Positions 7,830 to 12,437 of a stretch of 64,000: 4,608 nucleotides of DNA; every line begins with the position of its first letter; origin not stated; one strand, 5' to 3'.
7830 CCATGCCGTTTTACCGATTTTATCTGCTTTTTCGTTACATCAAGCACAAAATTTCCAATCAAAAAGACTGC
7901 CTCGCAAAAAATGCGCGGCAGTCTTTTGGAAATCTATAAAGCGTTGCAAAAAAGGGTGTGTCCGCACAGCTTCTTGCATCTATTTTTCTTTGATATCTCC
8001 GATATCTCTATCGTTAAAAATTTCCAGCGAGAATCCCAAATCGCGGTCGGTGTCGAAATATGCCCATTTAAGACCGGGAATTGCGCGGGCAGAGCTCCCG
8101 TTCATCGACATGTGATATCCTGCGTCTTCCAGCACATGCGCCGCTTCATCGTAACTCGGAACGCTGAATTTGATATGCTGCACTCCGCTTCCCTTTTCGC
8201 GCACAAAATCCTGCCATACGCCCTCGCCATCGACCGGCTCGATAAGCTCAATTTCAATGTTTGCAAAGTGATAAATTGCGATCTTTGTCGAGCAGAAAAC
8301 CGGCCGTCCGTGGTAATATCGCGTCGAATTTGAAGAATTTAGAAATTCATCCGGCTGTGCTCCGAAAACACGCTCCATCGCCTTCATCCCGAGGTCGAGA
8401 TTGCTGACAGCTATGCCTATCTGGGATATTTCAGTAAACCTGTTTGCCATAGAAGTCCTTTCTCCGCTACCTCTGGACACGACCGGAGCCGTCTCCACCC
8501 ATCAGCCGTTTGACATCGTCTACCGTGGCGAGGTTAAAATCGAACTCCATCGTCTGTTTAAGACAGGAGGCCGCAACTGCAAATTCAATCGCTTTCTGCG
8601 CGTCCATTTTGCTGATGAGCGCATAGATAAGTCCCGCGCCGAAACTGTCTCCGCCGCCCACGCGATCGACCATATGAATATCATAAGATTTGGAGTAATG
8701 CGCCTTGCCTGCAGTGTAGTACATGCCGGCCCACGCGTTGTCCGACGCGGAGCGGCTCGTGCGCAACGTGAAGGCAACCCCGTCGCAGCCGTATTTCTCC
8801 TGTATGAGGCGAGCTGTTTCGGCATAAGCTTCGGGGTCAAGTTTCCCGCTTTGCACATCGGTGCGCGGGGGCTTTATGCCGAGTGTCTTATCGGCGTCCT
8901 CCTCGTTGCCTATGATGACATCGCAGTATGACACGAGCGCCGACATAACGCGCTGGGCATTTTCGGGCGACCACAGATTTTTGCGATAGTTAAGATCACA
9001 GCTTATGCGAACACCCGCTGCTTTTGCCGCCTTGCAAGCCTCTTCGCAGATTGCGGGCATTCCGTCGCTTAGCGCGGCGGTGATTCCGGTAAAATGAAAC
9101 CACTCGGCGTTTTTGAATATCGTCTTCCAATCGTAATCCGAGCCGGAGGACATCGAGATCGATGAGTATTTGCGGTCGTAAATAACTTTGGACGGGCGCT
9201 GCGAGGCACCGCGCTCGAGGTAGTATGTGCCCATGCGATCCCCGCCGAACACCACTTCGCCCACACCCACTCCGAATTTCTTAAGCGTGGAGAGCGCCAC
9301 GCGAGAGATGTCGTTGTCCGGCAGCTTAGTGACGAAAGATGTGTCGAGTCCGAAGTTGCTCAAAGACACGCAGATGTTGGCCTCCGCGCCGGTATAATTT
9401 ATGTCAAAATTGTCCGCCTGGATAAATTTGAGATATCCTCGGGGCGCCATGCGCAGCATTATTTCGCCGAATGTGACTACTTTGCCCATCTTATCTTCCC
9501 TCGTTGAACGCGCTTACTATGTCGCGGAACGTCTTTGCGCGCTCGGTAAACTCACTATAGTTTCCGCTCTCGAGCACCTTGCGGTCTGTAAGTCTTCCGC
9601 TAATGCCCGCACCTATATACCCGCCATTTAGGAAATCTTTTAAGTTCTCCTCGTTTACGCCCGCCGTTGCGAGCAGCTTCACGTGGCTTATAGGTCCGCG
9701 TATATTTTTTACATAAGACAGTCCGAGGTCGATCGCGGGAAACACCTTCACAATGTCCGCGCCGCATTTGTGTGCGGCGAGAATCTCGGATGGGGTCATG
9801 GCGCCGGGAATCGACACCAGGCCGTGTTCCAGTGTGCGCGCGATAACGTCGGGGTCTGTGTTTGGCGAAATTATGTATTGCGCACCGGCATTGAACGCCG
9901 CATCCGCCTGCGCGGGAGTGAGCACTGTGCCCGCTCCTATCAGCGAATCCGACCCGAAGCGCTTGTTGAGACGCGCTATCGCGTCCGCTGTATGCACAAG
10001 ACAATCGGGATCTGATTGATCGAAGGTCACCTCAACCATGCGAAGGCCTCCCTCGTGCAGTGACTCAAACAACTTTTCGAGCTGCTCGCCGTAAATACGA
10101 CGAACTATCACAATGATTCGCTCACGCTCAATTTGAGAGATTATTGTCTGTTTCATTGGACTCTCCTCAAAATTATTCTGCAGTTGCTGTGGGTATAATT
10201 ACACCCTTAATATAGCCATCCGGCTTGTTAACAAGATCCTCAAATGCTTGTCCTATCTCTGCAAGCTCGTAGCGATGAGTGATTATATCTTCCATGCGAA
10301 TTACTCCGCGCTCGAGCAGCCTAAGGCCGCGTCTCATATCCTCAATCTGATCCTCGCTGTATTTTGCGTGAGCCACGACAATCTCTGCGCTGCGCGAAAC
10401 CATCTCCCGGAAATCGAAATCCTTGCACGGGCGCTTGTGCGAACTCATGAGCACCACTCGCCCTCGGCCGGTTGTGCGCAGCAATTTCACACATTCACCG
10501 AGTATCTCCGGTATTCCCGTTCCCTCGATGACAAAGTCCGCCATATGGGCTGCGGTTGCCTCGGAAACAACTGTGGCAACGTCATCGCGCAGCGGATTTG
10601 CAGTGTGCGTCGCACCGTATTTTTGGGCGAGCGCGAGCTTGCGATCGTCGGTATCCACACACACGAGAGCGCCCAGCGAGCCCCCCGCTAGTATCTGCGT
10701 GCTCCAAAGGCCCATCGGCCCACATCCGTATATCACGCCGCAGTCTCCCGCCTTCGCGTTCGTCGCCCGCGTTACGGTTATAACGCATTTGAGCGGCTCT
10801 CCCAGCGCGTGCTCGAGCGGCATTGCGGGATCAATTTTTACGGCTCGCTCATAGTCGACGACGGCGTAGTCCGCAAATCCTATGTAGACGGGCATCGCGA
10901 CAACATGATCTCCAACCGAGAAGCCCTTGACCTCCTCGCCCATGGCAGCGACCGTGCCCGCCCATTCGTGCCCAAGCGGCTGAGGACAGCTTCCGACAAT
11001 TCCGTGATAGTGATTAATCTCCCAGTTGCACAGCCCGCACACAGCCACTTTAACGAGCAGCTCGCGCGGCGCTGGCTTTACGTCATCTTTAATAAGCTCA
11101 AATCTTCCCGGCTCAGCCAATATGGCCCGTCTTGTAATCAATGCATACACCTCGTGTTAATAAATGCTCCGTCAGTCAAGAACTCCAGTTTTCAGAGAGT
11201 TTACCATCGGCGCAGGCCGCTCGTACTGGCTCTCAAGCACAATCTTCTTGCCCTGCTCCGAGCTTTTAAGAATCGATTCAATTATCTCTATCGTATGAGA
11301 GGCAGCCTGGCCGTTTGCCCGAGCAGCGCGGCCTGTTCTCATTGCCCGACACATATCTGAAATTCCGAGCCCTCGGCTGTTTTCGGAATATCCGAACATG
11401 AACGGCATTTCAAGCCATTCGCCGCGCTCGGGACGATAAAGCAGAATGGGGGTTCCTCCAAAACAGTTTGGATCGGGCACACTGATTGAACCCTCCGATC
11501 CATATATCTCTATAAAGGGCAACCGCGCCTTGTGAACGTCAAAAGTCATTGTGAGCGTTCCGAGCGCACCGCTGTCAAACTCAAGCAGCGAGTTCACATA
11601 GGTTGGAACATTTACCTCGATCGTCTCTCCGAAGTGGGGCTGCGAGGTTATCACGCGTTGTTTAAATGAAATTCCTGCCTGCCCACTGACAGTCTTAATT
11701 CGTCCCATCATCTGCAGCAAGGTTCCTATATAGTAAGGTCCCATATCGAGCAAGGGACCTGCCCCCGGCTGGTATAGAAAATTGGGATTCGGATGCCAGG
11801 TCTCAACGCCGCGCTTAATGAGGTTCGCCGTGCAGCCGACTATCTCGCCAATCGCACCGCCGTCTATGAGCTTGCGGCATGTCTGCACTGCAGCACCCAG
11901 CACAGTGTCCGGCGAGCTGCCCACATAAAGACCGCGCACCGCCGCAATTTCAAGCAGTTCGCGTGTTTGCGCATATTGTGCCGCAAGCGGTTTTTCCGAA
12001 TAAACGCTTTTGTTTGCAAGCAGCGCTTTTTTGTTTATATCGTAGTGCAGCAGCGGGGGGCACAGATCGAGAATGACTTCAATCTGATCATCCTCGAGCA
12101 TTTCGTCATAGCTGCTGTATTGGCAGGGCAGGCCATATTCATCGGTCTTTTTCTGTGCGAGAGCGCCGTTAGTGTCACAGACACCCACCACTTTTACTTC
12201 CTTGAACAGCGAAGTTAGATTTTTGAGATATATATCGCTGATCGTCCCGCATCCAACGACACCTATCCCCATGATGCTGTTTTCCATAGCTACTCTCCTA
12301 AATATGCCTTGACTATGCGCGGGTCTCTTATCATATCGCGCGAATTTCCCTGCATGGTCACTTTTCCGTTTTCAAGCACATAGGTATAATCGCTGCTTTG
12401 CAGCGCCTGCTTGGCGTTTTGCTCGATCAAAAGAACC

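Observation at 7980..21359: LacI-controlled 12-kb operon fusing a Liv-type ABC importer with KDG-pathway and acyl-CoA enzymes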

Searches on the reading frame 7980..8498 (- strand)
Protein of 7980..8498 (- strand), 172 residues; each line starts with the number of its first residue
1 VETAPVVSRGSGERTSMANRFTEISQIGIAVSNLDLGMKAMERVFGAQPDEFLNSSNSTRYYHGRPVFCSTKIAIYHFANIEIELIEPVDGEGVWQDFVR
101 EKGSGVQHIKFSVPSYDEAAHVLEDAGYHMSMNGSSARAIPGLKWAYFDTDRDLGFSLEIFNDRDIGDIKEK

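Call 3: search_protein_families(library=pfam, proteins=[window:7980-8498:-])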
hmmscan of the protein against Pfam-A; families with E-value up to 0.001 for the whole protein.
window:7980-8498:- (172 aa): 1 family
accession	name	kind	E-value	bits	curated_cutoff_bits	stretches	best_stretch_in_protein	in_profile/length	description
PF13669.12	Glyoxalase_4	-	2.3e-13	50.8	27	1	26-137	2-100/109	Glyoxalase/Bleomycin resistance protein/Dioxygenase superfamily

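Call 4: search_protein_families(library=ncbifam, proteins=[window:7980-8498:-])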
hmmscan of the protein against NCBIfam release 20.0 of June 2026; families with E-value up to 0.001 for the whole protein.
window:7980-8498:- (172 aa): 1 family
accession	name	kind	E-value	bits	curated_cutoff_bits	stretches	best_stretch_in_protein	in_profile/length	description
TIGR03081.1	metmalonyl_epim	equivalog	8.7e-07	29.5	114.95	1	24-130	2-98/129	methylmalonyl-CoA epimerase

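Call 38: search_solved_structures(query=window:7980-8450:-, max_evalue=0.001)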
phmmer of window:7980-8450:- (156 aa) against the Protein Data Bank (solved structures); distinct sequences matched with E-value up to 0.001: 2.
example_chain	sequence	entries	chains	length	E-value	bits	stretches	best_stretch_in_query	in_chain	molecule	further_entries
3gm5_A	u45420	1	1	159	5.4e-14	55.9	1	9-145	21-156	Lactoylglutathione lyase and related lyases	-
3oa4_A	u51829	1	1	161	2.1e-05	28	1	55-121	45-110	glyoxalase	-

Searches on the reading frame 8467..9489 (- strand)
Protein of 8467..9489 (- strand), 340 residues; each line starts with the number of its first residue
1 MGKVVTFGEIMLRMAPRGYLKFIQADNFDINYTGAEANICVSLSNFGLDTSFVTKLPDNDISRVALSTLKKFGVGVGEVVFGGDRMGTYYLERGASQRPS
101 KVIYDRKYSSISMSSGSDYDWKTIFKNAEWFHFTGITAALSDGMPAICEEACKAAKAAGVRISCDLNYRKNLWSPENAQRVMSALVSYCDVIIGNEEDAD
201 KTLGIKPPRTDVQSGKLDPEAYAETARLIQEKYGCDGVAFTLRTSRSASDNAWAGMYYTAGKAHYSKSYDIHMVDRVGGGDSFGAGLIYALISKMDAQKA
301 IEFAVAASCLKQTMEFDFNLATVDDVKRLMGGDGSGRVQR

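Call 3: search_protein_families(library=pfam, proteins=[window:8467-9489:-])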
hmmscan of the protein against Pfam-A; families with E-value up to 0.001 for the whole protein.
window:8467-9489:- (340 aa): 1 family
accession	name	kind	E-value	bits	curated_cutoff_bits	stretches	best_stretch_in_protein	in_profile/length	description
PF00294.29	PfkB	-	1.3e-29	103.9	25.8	1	2-310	2-288/302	pfkB family carbohydrate kinase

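Call 4: search_protein_families(library=ncbifam, proteins=[window:8467-9489:-])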
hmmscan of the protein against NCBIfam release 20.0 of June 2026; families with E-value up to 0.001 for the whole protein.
window:8467-9489:- (340 aa): 18 families
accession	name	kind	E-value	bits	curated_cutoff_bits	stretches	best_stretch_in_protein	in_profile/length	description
NF041633.1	trifunc_aldol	exception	1.4e-158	529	700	1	3-340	243-580/580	KHG/KDPG aldolase/sugar kinase fusion protein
NF041332.1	KDG_KDGal_kin_Halo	equivalog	7.9e-64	216.1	440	1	1-340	1-320/320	bifunctional 2-dehydro-3-deoxygluconokinase/2-dehydro-3-deoxygalactonokinase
NF040938.1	KDG_KDGal_kin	equivalog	1e-36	126.6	400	1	4-328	1-301/305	bifunctional 2-dehydro-3-deoxygluconokinase/2-dehydro-3-deoxygalactonokinase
TIGR04382.1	myo_inos_iolC_N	equivalog_domain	5.5e-29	101.4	300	1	21-310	22-288/309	5-dehydro-2-deoxygluconokinase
NF049991.1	TagKinase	equivalog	5.9e-18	64.7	420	1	2-310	8-294/321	tagatose kinase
NF006957.1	PRK09434.1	equivalog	9.7e-13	48.3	450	1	33-302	27-271/302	fructokinase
TIGR02152.1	D_ribokin_bact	equivalog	1.3e-11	44.3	299.65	1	23-310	25-279/298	ribokinase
NF053626.1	RibKinHalex1628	equivalog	2.5e-11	43.6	330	1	34-330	39-291/293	ATP-dependent ribose-1-phosphate kinase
NF008353.0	PRK11142.1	equivalog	1.9e-10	40.7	341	1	172-313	162-285/307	ribokinase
NF052444.1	DhDoxglucKinKdgK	equivalog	3.4e-09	36.5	400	1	40-200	32-200/303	2-dehydro-3-deoxygluconokinase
NF041134.1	R1P_kin_Thcocales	equivalog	2.2e-08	33.9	500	0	266-304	217-255/291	ADP-dependent ribose-1-phosphate kinase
TIGR03168.1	1-PFK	subfamily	1.7e-07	30.4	216.4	1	257-329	227-298/305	hexose kinase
TIGR03828.1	pfkB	equivalog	3.2e-07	29.7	292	1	256-329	225-298/305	1-phosphofructokinase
NF047869.1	myo_kin_aldol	exception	9.4e-07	27.5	600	1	25-174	31-178/586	bifunctional 5-dehydro-2-deoxygluconokinase/5-dehydro-2-deoxyphosphogluconate aldolase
NF007321.0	PRK09813.1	equivalog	9.7e-06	25.2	247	0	266-307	209-250/261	fructoselysine 6-kinase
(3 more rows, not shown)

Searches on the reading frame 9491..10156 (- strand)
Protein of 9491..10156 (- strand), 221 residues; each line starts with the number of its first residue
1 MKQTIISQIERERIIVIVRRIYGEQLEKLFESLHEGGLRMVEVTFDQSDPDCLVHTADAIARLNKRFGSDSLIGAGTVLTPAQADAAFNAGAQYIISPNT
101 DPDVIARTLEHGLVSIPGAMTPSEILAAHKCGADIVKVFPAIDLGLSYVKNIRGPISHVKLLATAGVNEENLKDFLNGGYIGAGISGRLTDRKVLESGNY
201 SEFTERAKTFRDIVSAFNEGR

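Call 3: search_protein_families(library=pfam, proteins=[window:9491-10156:-])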
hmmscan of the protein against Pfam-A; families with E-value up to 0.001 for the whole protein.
window:9491-10156:- (221 aa): 2 families
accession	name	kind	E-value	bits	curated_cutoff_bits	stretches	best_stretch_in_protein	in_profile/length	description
PF01081.25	Aldolase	-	2e-33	116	27.8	1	6-204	2-194/196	KDPG and KHG aldolase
PF00465.25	Fe-ADH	-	0.00068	19.7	31.3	1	6-76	18-88/168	Iron-containing alcohol dehydrogenase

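Call 4: search_protein_families(library=ncbifam, proteins=[window:9491-10156:-])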
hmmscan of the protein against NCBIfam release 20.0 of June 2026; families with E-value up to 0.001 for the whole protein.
window:9491-10156:- (221 aa): 8 families
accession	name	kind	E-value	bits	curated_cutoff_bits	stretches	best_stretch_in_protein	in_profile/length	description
TIGR01182.1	eda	subfamily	5.8e-46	156.4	156.05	1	7-212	3-202/204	bifunctional 4-hydroxy-2-oxoglutarate aldolase/2-dehydro-3-deoxy-phosphogluconate aldolase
NF005673.0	PRK07455.1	equivalog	1.4e-45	155.1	232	1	2-212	3-207/213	bifunctional 4-hydroxy-2-oxoglutarate aldolase/2-dehydro-3-deoxy-phosphogluconate aldolase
NF005119.0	PRK06552.1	subfamily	5.6e-42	143.7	238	1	2-214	3-209/213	bifunctional 2-keto-4-hydroxyglutarate aldolase/2-keto-3-deoxy-6-phosphogluconate aldolase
NF006600.0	PRK09140.1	subfamily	1.5e-40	138.7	207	1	8-191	7-185/210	2-dehydro-3-deoxy-6-phosphogalactonate aldolase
NF004325.0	PRK05718.1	subfamily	6.4e-36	123.7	241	1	2-211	5-208/213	keto-hydroxyglutarate-aldolase/keto-deoxy-phosphogluconate aldolase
NF005499.0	PRK07114.1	equivalog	1.1e-27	97.2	275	1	5-217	9-220/223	bifunctional 4-hydroxy-2-oxoglutarate aldolase/2-dehydro-3-deoxy-phosphogluconate aldolase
NF041633.1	trifunc_aldol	exception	3.9e-26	91.6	700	1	5-178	2-185/580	KHG/KDPG aldolase/sugar kinase fusion protein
NF004673.0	PRK06015.1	equivalog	4.6e-23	82.2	320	1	29-209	32-206/212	2-dehydro-3-deoxy-phosphogluconate aldolase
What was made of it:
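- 9491..10156 (-): Eda-type class I pyruvate aldolase (KDPG/KHG aldolase). TIGR01182 scores 156.4 against a cut-off of 156.05 (calls 3, 4).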

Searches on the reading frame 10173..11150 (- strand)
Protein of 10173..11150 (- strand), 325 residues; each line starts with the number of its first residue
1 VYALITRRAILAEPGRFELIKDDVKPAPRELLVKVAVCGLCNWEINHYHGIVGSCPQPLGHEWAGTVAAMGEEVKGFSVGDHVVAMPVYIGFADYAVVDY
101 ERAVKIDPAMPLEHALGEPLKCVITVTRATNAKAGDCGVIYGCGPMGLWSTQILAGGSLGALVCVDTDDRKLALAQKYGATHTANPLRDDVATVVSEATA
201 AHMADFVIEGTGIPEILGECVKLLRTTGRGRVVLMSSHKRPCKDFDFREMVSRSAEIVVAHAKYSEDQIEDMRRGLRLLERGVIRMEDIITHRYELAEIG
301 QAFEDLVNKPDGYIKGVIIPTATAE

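Call 3: search_protein_families(library=pfam, proteins=[window:10173-11150:-])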
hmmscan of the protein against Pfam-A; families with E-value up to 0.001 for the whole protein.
window:10173-11150:- (325 aa): 4 families
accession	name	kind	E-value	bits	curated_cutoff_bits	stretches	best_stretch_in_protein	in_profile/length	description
PF00107.32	ADH_zinc_N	-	2e-13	50.9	31.8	1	145-264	1-116/129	Zinc-binding dehydrogenase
PF08240.17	ADH_N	-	3e-13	50.3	23.5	1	28-100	2-96/104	Alcohol dehydrogenase GroES-like domain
PF16912.11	Glu_dehyd_C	-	4.4e-10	39.8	34.9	1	135-305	31-200/211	Glucose dehydrogenase C-terminus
PF13602.12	ADH_zinc_N_2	-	3.8e-05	25.1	27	1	179-306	2-123/134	Zinc-binding dehydrogenase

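Call 4: search_protein_families(library=ncbifam, proteins=[window:10173-11150:-])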
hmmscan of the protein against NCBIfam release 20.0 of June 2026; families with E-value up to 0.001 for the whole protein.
window:10173-11150:- (325 aa): 20 families
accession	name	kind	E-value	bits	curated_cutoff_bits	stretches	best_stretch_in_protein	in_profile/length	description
TIGR03989.1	Rxyl_3153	subfamily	2.3e-33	116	440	2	90-318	139-368/370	NDMA-dependent alcohol dehydrogenase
NF041097.1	keto_inos_dh_IolM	equivalog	2.2e-29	102.3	450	2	115-310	185-381/389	scyllo-inosose 3-dehydrogenase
TIGR00692.1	tdh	equivalog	9.7e-29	100.4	458.35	2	92-306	119-328/340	L-threonine 3-dehydrogenase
NF007489.0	PRK10083.1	equivalog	1.3e-28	99.9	376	2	91-304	116-321/339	Zn-dependent oxidoreductase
NF003808.0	PRK05396.1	equivalog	7.9e-27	94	380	2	91-306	120-328/341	L-threonine 3-dehydrogenase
TIGR03451.1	mycoS_dep_FDH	equivalog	6.1e-23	81.2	512.9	2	92-306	131-346/358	S-(hydroxymethyl)mycothiol dehydrogenase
NF007375.0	PRK09880.1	equivalog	5.2e-18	64.9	469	1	89-309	123-333/344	L-idonate 5-dehydrogenase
NF007642.0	PRK10309.1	equivalog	9.2e-18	64.6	550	2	91-310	116-337/347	galactitol-1-phosphate 5-dehydrogenase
TIGR02824.1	quinone_pig3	subfamily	4.7e-17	62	296.8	1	22-262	21-264/325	putative NAD(P)H quinone oxidoreductase, PIG3 family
TIGR02818.1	adh_III_F_hyde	equivalog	5.7e-17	61.8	543.95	2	91-307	139-357/368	S-(hydroxymethyl)glutathione dehydrogenase/class III alcohol dehydrogenase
NF041172.1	AcrlCoa_red_Thmprot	equivalog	1.9e-15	56.7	500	2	92-309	118-324/334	acryloyl-CoA reductase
NF010344.0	PRK13771.1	subfamily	2.5e-15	56.3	349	2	22-86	19-85/334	putative alcohol dehydrogenase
TIGR03366.1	HpnZ_proposed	hypoth_equivalog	1.6e-13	50.5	328.1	1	123-297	144-313/315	putative phosphonate catabolism associated alcohol dehydrogenase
NF006940.0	PRK09422.1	equivalog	2.1e-13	50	344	2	91-208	116-236/338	alcohol dehydrogenase AdhP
TIGR01202.1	bchC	equivalog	9.5e-12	44.6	291.25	1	26-311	23-301/308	chlorophyll synthesis pathway protein BchC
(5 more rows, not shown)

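Call 37: search_solved_structures(query=window:10173-11150:-, max_evalue=1e-12)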
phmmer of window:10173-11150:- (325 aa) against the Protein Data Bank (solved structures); distinct sequences matched with E-value up to 1e-12: 26.
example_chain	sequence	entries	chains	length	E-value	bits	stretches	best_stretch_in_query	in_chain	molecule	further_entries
2d8a_A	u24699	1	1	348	7.4e-25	90.8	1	92-304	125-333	Probable L-threonine 3-dehydrogenase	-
2dfv_A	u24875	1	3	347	7.5e-25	90.8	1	92-304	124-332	Probable L-threonine 3-dehydrogenase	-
3gfb_A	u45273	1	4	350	1.5e-22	83.3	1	92-304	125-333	L-threonine 3-dehydrogenase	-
4ilk_A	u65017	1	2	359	7.3e-21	77.7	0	90-303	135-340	Starvation sensing protein rspB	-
8h2a_A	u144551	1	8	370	2.1e-20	76.2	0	81-319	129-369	Alcohol dehydrogenase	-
6ie0_A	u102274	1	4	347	3.5e-20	75.5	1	91-240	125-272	(R,R)-butanediol dehydrogenase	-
8h2b_A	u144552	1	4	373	6.2e-20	74.7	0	93-317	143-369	Alcohol dehydrogenase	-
5tnx_A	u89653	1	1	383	3.5e-19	72.2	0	75-236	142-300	Alcohol dehydrogenase zinc-binding domain protein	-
1f8f_A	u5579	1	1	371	6.9e-19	71.2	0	79-303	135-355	BENZYL ALCOHOL DEHYDROGENASE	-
4ej6_A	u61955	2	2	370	1.1e-18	70.6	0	91-322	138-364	Putative zinc-binding dehydrogenase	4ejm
5yln_A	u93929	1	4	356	1.4e-18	70.2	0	135-320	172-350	Alcohol dehydrogenase, zinc-containing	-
5kia_A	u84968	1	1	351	2.1e-18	69.7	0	91-312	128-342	L-threonine 3-dehydrogenase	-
2dq4_A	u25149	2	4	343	9.6e-18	67.5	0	90-307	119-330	L-threonine 3-dehydrogenase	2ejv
5vm2_A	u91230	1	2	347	1.3e-17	67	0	110-318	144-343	Alcohol dehydrogenase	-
7y9p_A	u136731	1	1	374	1e-16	64.1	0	104-317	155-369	Xylitol dehydrogenase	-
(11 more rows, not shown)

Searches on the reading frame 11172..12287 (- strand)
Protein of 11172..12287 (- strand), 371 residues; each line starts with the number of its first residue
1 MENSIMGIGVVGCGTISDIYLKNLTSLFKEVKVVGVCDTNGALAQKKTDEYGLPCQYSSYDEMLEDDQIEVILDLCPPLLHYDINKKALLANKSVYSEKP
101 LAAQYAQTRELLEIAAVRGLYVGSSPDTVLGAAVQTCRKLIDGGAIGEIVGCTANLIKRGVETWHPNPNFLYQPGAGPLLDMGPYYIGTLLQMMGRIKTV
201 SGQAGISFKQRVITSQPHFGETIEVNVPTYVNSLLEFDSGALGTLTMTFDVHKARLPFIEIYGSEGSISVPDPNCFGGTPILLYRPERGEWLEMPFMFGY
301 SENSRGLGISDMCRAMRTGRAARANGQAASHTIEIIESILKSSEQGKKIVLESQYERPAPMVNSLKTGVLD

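Call 3: search_protein_families(library=pfam, proteins=[window:11172-12287:-])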
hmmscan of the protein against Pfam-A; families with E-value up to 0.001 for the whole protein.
window:11172-12287:- (371 aa): 4 families
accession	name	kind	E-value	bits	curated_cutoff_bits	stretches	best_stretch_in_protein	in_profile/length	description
PF22725.1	GFO_IDH_MocA_C3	-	5.4e-22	78.5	27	1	134-268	1-123/124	GFO/IDH/MocA C-terminal domain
PF01408.29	GFO_IDH_MocA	-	1e-20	75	24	1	7-121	2-115/120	Oxidoreductase family, NAD-binding Rossmann fold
PF02894.22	GFO_IDH_MocA_C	-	1e-10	42.3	22.9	1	138-349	1-216/218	Oxidoreductase family, C-terminal alpha/beta domain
PF03447.22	NAD_binding_3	-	0.00094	20.3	24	0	12-118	1-109/116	Homoserine dehydrogenase, NAD binding domain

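Call 4: search_protein_families(library=ncbifam, proteins=[window:11172-12287:-])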
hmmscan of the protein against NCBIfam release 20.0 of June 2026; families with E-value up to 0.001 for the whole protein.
window:11172-12287:- (371 aa): 11 families
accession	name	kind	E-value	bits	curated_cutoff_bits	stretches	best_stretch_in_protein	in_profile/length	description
NF052479.1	LevoglcsnDh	equivalog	9.1e-18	64.1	650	1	36-269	41-288/386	levoglucosan dehydrogenase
TIGR04380.1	myo_inos_iolG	equivalog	1.1e-17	64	355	1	6-271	2-253/330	inositol 2-dehydrogenase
NF040723.1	UDP-GlcNAcDh_Arch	equivalog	5.6e-15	55.6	450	1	7-155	2-147/302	UDP-N-acetylglucosamine 3-dehydrogenase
NF007574.0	PRK10206.1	equivalog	5.4e-12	45.4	352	1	51-155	48-152/345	oxidoreductase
NF052679.1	InsChiInosDhIolG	equivalog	3.7e-10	39.3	540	1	6-113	3-111/343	bifunctional inositol 2-dehydrogenase/D-chiro-inositol 1-dehydrogenase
NF058561.1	BT_2158_fam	equivalog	6.1e-10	38.3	750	1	5-151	38-179/487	glycoside 3-dehydrogenase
NF041392.1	XylDh_Gfo6_Halo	equivalog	8.3e-09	34.7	350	1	53-349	67-348/350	D-xylose 1-dehydrogenase Gfo6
NF008607.0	PRK11579.1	subfamily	9.2e-09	34.7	330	1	6-200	5-195/346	oxidoreductase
NF058563.1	BT_2159_fam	equivalog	0.00012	21.3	650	1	8-148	3-142/350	disaccharide 3-dehydrogenase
NF009830.0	PRK13304.1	equivalog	0.00047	19.7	267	1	6-94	2-87/265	aspartate dehydrogenase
TIGR03944.1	dehyd_SbnB_fam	equivalog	0.00056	19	326.9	0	5-49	132-176/327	2,3-diaminopropionate biosynthesis protein SbnB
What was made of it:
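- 11172..12287 (-): Gfo/Idh/MocA NAD(P)-dependent oxidoreductase (accessory). Calls 3 and 4.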

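Call 36: search_solved_structures(query=window:11172-12287:-, max_evalue=1e-8)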
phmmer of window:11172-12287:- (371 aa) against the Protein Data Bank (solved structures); distinct sequences matched with E-value up to 1e-8: 21.
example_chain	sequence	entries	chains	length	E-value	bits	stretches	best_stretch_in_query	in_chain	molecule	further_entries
9m3d_B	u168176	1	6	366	3.1e-17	65.7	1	8-198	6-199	DgpA1 from W974-1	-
4gqa_A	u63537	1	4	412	2.3e-15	59.5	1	26-270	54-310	NAD binding Oxidoreductase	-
3evn_A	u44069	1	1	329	5.3e-15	58.4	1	8-204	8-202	Oxidoreductase, Gfo/Idh/MocA family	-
7xr9_A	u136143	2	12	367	2.3e-14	56.3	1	6-201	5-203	DgpA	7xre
3ec7_A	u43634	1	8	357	6.1e-14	54.9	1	6-148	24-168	Putative Dehydrogenase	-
3e9m_A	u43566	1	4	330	8.4e-13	51.1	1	30-215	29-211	Oxidoreductase, Gfo/Idh/MocA family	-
4fb5_A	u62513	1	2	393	1.5e-11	47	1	6-269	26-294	Probable oxidoreductase protein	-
2o48_X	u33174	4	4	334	3.7e-11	45.7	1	9-197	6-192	Dimeric dihydrodiol dehydrogenase | Trans-1,2-dihydrobenzene-1,2-diol dehydrogenase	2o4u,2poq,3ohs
5ya8_A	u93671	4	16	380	1.2e-10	44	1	33-288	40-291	Scyllo-inositol dehydrogenase with L-glucose dehydrogenase activity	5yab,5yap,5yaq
6ktj_A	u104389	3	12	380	1.4e-10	43.9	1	33-288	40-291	Scyllo-inositol dehydrogenase with L-glucose dehydrogenase activity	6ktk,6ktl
1zh8_A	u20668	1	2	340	2.7e-10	42.9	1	7-270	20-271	oxidoreductase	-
3hnp_A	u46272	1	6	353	5.6e-10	41.8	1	20-201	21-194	Oxidoreductase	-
9m37_A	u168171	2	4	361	7.3e-10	41.5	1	7-201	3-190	P581a DgpA2 and isoorientin complex structure | Gfo/Idh/MocA family protein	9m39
3rbv_A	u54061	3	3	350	8.8e-10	41.2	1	7-189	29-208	Sugar 3-ketoreductase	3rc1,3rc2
3cea_A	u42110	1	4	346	2e-09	40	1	9-151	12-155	Myo-inositol 2-dehydrogenase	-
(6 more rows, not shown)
